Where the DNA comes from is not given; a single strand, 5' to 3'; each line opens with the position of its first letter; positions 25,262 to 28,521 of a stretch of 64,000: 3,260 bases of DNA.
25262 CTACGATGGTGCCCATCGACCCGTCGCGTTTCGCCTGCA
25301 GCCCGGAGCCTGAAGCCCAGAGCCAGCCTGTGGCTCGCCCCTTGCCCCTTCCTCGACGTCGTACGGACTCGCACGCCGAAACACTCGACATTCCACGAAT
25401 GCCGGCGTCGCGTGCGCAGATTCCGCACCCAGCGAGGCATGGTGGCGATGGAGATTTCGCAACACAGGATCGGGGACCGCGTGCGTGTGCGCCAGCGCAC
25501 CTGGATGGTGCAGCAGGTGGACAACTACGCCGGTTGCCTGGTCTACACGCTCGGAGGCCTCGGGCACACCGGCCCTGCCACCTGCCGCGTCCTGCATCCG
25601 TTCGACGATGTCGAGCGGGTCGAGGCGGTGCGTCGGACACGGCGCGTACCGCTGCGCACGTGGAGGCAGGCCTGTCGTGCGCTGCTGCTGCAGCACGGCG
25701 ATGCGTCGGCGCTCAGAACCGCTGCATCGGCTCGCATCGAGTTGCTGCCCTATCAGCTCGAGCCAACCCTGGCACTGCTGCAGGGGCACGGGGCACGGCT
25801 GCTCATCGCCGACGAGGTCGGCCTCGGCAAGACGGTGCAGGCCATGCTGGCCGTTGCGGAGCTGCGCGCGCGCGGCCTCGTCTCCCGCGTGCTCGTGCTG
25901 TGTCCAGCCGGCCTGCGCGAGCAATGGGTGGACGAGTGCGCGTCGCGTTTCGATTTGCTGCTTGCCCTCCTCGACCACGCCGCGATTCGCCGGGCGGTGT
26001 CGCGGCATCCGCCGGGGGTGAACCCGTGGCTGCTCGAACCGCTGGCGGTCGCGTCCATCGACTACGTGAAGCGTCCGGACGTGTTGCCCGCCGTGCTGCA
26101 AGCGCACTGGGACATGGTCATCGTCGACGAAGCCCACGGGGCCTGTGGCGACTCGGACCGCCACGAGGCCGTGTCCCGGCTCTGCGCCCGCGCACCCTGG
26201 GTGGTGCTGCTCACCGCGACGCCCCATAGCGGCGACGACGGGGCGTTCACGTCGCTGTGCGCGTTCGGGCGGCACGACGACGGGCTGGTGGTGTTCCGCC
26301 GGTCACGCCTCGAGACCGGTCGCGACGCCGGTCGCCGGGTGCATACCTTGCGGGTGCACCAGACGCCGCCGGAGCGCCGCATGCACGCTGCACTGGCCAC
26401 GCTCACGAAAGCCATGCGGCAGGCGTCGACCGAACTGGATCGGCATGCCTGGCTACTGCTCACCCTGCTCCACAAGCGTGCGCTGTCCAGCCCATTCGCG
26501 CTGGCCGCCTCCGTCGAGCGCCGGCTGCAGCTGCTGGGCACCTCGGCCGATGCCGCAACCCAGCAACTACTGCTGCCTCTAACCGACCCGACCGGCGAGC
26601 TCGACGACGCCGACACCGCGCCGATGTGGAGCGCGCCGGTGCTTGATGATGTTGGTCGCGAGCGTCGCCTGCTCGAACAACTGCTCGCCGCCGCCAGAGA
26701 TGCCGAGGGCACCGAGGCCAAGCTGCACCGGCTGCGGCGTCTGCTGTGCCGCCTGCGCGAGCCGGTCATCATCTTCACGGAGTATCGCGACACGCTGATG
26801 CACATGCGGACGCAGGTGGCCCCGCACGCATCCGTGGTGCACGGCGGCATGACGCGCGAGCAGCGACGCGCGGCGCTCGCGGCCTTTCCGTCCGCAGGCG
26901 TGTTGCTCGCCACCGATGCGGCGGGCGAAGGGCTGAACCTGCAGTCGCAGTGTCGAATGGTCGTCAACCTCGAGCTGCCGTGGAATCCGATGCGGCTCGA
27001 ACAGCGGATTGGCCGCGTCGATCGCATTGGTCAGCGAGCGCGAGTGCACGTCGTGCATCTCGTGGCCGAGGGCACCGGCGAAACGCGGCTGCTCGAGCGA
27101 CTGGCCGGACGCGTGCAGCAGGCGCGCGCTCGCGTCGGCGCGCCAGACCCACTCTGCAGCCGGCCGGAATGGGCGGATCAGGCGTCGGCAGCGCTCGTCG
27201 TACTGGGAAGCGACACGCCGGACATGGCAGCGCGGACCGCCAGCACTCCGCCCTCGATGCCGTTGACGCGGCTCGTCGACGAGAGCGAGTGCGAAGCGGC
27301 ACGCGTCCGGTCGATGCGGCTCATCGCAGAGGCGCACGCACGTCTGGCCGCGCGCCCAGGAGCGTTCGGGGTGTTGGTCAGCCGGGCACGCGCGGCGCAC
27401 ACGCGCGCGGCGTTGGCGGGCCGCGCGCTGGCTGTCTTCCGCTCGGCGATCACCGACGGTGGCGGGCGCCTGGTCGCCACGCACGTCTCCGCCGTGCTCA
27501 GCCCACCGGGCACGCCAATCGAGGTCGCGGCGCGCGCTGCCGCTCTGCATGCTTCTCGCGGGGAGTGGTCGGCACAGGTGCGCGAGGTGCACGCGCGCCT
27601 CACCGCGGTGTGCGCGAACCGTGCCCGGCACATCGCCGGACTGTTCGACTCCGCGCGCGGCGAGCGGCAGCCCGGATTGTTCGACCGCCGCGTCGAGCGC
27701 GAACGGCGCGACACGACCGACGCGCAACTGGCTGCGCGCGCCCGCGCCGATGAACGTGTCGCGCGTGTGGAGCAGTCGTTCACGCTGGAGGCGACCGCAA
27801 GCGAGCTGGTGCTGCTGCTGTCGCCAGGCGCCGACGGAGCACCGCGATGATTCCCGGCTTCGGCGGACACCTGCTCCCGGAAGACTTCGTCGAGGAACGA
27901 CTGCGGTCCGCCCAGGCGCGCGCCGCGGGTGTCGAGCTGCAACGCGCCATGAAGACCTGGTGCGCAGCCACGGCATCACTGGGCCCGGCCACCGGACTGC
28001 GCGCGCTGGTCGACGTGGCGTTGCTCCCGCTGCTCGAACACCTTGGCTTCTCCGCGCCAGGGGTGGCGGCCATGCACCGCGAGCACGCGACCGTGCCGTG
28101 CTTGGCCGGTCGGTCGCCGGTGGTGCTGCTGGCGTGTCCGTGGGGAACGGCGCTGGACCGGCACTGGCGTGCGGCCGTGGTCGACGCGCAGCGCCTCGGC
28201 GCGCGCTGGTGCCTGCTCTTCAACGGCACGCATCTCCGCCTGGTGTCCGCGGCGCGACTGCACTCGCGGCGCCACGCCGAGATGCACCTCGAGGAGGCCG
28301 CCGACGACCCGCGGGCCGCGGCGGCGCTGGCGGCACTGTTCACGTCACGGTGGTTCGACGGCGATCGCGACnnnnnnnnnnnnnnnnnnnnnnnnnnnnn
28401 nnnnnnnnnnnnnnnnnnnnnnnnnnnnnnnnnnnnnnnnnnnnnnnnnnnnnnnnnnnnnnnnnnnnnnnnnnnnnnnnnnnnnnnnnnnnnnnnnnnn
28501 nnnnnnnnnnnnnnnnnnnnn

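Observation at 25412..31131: Two-gene SNF2 helicase plus PglX/Eco57I-like methyltransferase module with no recognisable nuclease or BREX/DISARM partners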

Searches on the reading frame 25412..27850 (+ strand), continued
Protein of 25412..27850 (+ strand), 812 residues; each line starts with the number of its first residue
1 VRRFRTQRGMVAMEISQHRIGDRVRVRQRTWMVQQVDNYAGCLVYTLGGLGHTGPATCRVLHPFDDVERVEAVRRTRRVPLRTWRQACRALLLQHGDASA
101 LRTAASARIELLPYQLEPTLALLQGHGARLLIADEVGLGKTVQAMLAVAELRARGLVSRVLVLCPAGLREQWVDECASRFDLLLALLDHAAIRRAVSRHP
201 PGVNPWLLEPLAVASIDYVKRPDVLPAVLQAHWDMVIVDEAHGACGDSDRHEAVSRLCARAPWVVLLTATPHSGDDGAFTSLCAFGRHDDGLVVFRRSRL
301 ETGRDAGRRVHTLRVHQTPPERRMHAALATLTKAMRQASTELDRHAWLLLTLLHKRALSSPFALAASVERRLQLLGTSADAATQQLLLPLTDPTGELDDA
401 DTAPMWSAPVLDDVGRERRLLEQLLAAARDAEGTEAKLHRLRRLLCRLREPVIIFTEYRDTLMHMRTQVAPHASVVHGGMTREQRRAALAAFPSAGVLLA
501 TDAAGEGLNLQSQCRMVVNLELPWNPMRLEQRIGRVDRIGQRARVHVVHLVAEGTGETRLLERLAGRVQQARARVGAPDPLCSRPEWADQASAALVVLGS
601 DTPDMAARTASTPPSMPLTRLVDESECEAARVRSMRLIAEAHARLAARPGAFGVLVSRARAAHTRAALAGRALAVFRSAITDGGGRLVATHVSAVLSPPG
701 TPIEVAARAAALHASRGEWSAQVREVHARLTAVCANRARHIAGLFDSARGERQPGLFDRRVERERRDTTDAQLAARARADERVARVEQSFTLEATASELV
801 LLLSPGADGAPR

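Call 66: fold_search(model_id=the predicted structure, library=pdb)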
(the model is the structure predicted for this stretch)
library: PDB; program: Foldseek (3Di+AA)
matches with E <= 10: 1449; with E <= 0.001: 718
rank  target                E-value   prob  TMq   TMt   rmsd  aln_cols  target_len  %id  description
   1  6bog_A                2.7e-24  1.00  0.38  0.33  17.2      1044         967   16  Crystal structure of RapA, a Swi2/Snf2 protein that recycles RNA polymerase during transcription (released 2017-12-13)
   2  8spg                  2.1e-23  1.00  0.41  0.38  18.7       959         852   16  Crystal structure of N-terminally truncated Escherichia coli RapA in complex with MgADP (released 2024-07-03)
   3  8t0l_F                4.6e-23  1.00  0.48  0.41  18.7      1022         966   18  E. coli Sw2/Snf2 ATPase RapA bound to both ADP-AlF3 and reconstituted E. coli RNA polymerase post-termination complex  (released 2025-04-02)
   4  8so8                  5.3e-23  1.00  0.39  0.37  16.8       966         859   16  Crystal structure of an N-terminally truncated variant of Escherichia coli RapA (released 2024-07-03)
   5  4s20_K                8.2e-18  1.00  0.37  0.33  20.7      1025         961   17  Structural basis for transcription reactivation by RapA (released 2015-02-04)
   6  8oo9_G                2.0e-17  1.00  0.43  0.75   6.9       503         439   19  CryoEM Structure INO80core Hexasome complex ATPase-DNA refinement state1 (released 2023-07-26)
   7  7tn2_W                2.1e-17  1.00  0.39  0.35  12.2       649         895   16  Composite model of a Chd1-nucleosome complex in the nucleotide-free state derived from 2.3A and 2.7A Cryo-EM maps (released 2022-03-02)
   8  9jnp_K                2.3e-17  1.00  0.40  0.68   8.1       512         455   19  Structure of isw1-nucleosome complex in ATP state (released 2025-04-09)
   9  9jo5_K                2.4e-17  1.00  0.43  0.56  14.0       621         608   18  Structure of isw1-nucleosome complex in ADP-B state (released 2025-04-09)
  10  6ryr_W                3.4e-17  1.00  0.43  0.49  11.0       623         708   18  Nucleosome-CHD4 complex structure (single CHD4 copy) (released 2020-07-15)
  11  9gd3_W                4.6e-17  1.00  0.41  0.38  20.6       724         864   17  Structure of a mononucleosome bound by one copy of Chd1 with the DBD on the exit-side DNA. (released 2024-09-18)
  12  9hwg_b                7.2e-17  1.00  0.41  0.60  11.3       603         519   15  Structure of the transcribing Pol II-TCR-RECQL5 complex (released 2025-07-16)
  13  8wh9_K                8.9e-17  1.00  0.40  0.68   7.9       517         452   20  Structure of DDM1-nucleosome complex in ADP-BeFx state (released 2024-04-17)
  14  9jao_C                9.3e-17  1.00  0.42  0.53   8.4       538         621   18  The structure of SMARCAD1 bound to the hexasome in the presence of ADP-BeFx (released 2025-04-30)
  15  5jxr_A                9.8e-17  1.00  0.25  0.31  28.0       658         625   17  Crystal structure of MtISWI (released 2016-12-07)
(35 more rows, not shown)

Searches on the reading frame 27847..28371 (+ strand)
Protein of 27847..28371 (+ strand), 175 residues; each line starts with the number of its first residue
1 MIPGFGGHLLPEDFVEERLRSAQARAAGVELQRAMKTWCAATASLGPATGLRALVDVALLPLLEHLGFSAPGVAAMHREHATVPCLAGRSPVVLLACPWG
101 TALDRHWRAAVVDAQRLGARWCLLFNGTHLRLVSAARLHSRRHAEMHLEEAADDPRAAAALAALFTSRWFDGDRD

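Call 74: search_solved_structures(query=A7, max_evalue=10)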
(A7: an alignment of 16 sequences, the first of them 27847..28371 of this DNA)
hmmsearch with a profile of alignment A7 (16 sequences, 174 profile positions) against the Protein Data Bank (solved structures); distinct sequences matched with E-value up to 10: 28.
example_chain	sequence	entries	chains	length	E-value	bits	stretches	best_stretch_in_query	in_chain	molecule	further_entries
4rv1_A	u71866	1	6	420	0.0025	20.7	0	43-94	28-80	Engineered Protein OR497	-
6s9l_A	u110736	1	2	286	0.0044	19.9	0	30-71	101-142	KR4KLSF Lock1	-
4hxt_A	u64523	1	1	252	0.0091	18.9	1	43-95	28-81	De Novo Protein OR329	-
6sa8_A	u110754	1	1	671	0.01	18.7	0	39-89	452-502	ring-like DARPin-Armadillo fusion H83_D01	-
6s9o_A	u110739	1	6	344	0.014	18.3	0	30-67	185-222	designed Armadillo repeat protein with internal Lock1 fused to target peptide KRKRKLKFKR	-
7vps_A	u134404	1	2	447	0.014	18.2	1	37-79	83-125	Importin subunit alpha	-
7vpt_A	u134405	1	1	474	0.018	17.9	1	37-79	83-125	C. glabrata importin alpha ARM domain - Upc2 NLS fusion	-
7lko_B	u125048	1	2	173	0.02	17.7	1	28-50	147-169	Pilus biogenesis protein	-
7lkm_A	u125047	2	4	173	0.056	16.3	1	28-50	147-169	Pilus biogenesis protein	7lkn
4rxh_B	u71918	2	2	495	0.1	15.5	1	37-77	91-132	Importin subunit alpha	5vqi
1ee4_A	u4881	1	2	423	0.19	14.6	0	37-79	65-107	KARYOPHERIN ALPHA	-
1ee5_A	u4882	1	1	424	0.19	14.5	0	37-79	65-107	KARYOPHERIN ALPHA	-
4pvz_A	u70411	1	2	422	0.21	14.4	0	37-79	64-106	Importin subunit alpha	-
1bk5_A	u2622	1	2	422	0.21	14.4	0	37-79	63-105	KARYOPHERIN ALPHA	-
4xzr_B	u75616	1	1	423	0.21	14.4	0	37-79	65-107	Importin subunit alpha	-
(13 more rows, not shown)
